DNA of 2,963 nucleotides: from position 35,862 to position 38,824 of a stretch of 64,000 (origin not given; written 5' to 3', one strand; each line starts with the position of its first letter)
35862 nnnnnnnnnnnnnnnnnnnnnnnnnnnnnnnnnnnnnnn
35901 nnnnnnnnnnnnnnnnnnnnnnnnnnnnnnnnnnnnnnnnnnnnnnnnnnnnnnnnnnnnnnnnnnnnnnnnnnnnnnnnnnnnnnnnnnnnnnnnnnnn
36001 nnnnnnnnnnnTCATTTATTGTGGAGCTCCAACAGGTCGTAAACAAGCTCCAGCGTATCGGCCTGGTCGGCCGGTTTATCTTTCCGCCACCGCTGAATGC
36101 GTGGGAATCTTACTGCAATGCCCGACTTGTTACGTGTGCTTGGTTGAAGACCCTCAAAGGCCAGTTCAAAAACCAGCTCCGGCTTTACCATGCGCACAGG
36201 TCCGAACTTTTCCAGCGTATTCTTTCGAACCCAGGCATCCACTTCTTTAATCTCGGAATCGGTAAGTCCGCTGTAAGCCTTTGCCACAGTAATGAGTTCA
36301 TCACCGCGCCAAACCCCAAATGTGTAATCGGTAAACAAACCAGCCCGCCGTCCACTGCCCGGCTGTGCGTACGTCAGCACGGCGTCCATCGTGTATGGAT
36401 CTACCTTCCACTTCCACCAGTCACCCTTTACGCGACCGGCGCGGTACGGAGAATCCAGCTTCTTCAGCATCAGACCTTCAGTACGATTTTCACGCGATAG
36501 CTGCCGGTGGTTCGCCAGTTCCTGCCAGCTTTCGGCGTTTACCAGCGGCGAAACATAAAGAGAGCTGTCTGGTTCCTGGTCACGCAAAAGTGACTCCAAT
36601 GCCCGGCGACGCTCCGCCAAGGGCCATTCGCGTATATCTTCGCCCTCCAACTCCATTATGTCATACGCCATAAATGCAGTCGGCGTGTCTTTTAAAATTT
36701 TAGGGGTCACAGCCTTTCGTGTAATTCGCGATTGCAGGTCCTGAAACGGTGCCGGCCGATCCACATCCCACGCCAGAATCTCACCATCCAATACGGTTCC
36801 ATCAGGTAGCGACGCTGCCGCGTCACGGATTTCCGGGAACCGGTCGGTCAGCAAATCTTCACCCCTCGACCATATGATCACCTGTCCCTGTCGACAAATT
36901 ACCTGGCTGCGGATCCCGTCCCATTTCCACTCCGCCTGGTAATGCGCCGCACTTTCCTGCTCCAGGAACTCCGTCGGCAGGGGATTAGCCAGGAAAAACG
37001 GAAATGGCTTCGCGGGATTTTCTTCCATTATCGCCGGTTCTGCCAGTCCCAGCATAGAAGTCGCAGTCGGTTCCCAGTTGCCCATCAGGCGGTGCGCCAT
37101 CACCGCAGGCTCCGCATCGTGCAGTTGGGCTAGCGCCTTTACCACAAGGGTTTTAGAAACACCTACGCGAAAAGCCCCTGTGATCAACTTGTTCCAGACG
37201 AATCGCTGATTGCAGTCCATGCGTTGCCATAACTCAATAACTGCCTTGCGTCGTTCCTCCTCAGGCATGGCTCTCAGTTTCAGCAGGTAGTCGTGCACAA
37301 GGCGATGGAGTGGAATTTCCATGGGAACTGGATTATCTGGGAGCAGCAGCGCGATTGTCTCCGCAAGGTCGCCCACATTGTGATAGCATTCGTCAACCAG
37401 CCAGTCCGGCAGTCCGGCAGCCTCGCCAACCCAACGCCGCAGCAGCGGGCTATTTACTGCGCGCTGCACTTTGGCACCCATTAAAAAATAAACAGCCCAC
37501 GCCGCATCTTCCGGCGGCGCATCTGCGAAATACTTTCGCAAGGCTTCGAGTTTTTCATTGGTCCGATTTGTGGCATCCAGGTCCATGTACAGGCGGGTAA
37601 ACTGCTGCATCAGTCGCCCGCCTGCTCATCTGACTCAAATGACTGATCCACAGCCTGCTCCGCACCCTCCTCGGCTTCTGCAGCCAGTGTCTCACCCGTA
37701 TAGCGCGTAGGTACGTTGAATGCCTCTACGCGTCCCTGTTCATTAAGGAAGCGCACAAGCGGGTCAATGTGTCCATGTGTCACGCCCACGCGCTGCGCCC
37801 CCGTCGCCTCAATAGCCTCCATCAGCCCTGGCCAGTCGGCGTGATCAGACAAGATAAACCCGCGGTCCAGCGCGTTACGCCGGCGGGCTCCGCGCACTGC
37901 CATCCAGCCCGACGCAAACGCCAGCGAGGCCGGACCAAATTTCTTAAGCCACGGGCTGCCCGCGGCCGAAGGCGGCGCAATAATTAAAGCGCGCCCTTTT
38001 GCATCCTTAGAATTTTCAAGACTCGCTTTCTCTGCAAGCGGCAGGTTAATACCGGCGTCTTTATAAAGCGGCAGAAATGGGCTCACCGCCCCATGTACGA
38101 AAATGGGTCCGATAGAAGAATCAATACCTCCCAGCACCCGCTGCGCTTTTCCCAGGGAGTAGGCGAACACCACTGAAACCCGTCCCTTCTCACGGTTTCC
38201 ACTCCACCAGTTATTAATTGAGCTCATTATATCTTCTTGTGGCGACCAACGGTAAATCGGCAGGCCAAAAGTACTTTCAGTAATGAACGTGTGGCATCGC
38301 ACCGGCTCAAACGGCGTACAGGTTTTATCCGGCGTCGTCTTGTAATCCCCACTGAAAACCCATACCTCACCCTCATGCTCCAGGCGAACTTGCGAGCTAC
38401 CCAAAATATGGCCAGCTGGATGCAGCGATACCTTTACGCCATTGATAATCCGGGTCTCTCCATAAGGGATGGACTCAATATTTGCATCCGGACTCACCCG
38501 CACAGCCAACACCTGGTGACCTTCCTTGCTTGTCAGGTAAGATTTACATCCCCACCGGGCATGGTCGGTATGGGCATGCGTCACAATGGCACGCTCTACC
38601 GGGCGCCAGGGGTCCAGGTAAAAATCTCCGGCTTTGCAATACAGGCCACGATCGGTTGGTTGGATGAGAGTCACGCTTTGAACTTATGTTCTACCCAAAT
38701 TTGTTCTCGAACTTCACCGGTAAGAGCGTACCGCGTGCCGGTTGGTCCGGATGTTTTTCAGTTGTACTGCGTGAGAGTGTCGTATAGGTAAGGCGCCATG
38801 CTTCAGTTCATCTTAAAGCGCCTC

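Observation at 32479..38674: Complete ligase-associated DNA damage response operon with an embedded ynfA membrane-protein gene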

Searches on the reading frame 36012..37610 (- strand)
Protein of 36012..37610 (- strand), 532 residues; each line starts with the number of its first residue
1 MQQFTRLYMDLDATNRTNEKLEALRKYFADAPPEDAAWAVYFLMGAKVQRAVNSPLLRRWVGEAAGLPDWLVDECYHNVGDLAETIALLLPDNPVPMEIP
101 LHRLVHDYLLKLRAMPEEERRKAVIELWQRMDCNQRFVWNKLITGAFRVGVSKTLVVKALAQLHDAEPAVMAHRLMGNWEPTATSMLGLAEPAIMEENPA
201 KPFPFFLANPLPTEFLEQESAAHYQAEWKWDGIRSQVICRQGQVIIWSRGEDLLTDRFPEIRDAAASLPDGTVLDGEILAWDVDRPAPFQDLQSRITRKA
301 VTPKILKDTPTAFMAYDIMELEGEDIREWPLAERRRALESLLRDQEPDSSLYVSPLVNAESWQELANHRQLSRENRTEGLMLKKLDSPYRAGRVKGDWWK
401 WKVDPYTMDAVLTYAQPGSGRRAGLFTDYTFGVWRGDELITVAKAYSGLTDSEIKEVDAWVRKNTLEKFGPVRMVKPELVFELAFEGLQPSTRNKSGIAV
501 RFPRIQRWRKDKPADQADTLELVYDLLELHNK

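Call 5: search_protein_families(library=pfam, proteins=[window:36012-37610:-])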
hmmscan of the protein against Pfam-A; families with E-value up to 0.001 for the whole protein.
window:36012-37610:- (532 aa): 5 families
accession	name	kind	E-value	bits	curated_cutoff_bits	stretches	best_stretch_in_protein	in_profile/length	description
PF01068.26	DNA_ligase_A_M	-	3.7e-34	118.6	26.2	1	214-402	12-204/204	ATP dependent DNA ligase domain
PF04675.19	DNA_ligase_A_N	-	2.7e-19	70.5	24.6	1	3-161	4-174/174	DNA ligase N terminus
PF04679.21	DNA_ligase_A_C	-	2.4e-12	47.5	27.5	1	422-512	1-94/94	ATP dependent DNA ligase C terminal region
PF01331.24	mRNA_cap_enzyme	-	4.1e-06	27.2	29.6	0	219-279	13-79/194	mRNA capping enzyme, catalytic domain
PF09414.15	RNA_ligase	-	0.00014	22.5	27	1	223-401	2-170/171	RNA ligase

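Call 6: search_protein_families(library=ncbifam, proteins=[window:36012-37610:-])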
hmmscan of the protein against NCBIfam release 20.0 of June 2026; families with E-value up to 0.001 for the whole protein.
window:36012-37610:- (532 aa): 13 families
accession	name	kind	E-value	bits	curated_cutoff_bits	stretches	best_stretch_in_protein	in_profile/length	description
NF006701.0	PRK09247.1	equivalog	7.6e-215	714.9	543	1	1-528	1-536/540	ATP-dependent DNA ligase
TIGR04120.1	DNA_lig_bact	equivalog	9.8e-189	628.7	400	1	3-526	2-525/526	cisplatin damage response ATP-dependent DNA ligase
NF002868.0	PRK03180.1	equivalog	2.8e-63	214.3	641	1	118-527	95-506/509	ATP-dependent DNA ligase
NF041331.1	LigA_Halo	equivalog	9e-57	192.8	830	1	118-526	140-550/552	ATP-dependent DNA ligase LigA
TIGR02779.1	NHEJ_ligase_lig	equivalog_domain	1.4e-45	155.9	227.75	1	219-516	11-299/302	non-homologous end-joining DNA ligase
TIGR00574.1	dnl1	superfamily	6.3e-44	150.6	217.8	1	126-527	85-526/527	ATP-dependent DNA ligase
TIGR02776.1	NHEJ_ligase_prk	equivalog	3.1e-38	132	373.2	1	223-517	6-292/587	DNA ligase D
NF007210.0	PRK09632.1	equivalog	4.4e-35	121.2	989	1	217-487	489-753/781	ATP-dependent DNA ligase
NF004628.0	PRK05972.1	subfamily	4.5e-31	107.8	895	1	196-517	233-545/870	ATP-dependent DNA ligase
NF007211.0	PRK09633.1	equivalog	2.2e-23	82.5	774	1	219-488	13-285/610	DNA ligase D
NF006078.0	PRK08224.1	equivalog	7.3e-23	81.1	296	1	223-395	25-193/350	ATP-dependent DNA ligase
NF005796.0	PRK07636.1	subfamily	3.7e-21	75.5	337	1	220-407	16-190/275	ATP-dependent DNA ligase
NF006592.0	PRK09125.1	equivalog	1.3e-07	30.9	200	1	213-425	35-223/283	DNA ligase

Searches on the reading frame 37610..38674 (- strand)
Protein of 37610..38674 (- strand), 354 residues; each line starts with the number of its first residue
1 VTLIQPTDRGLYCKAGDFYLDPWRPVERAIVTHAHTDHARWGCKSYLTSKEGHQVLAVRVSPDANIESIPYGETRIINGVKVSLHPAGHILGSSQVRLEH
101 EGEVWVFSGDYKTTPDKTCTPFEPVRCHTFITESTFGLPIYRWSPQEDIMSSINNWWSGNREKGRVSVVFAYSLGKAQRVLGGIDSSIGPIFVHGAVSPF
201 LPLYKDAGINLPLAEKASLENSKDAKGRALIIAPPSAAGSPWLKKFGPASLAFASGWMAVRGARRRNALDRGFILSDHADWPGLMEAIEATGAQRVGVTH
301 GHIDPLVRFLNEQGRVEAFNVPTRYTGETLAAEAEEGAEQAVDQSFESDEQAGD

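Call 5: search_protein_families(library=pfam, proteins=[window:37610-38674:-])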
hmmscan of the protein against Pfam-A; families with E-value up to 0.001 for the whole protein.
window:37610-38674:- (354 aa): 1 family
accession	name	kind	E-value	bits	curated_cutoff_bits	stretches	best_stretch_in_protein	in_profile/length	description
PF00753.33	Lactamase_B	-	3e-05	24.5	22.7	0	22-39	40-57/196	Metallo-beta-lactamase superfamily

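Call 6: search_protein_families(library=ncbifam, proteins=[window:37610-38674:-])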
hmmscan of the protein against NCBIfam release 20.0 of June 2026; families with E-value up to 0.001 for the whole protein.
window:37610-38674:- (354 aa): 4 families
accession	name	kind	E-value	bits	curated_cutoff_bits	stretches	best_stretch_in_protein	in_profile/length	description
TIGR04122.1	Xnuc_lig_assoc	equivalog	1.9e-141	470.6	325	1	3-327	1-325/326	ligase-associated DNA damage response exonuclease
TIGR03675.1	arCOG00543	equivalog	2.5e-08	32.6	580.2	1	69-181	302-419/631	beta-CASP ribonuclease aCPSF1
NF045584.1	cas14_MBL_CASP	equivalog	4.6e-08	31.9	800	1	77-183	135-239/612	type VII CRISPR-associated protein Cas14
NF041257.1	GntH_guanitoxin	equivalog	0.00066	18.6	333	0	78-120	162-203/374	guanitoxin biosynthesis MBL fold metallo-hydrolase GntH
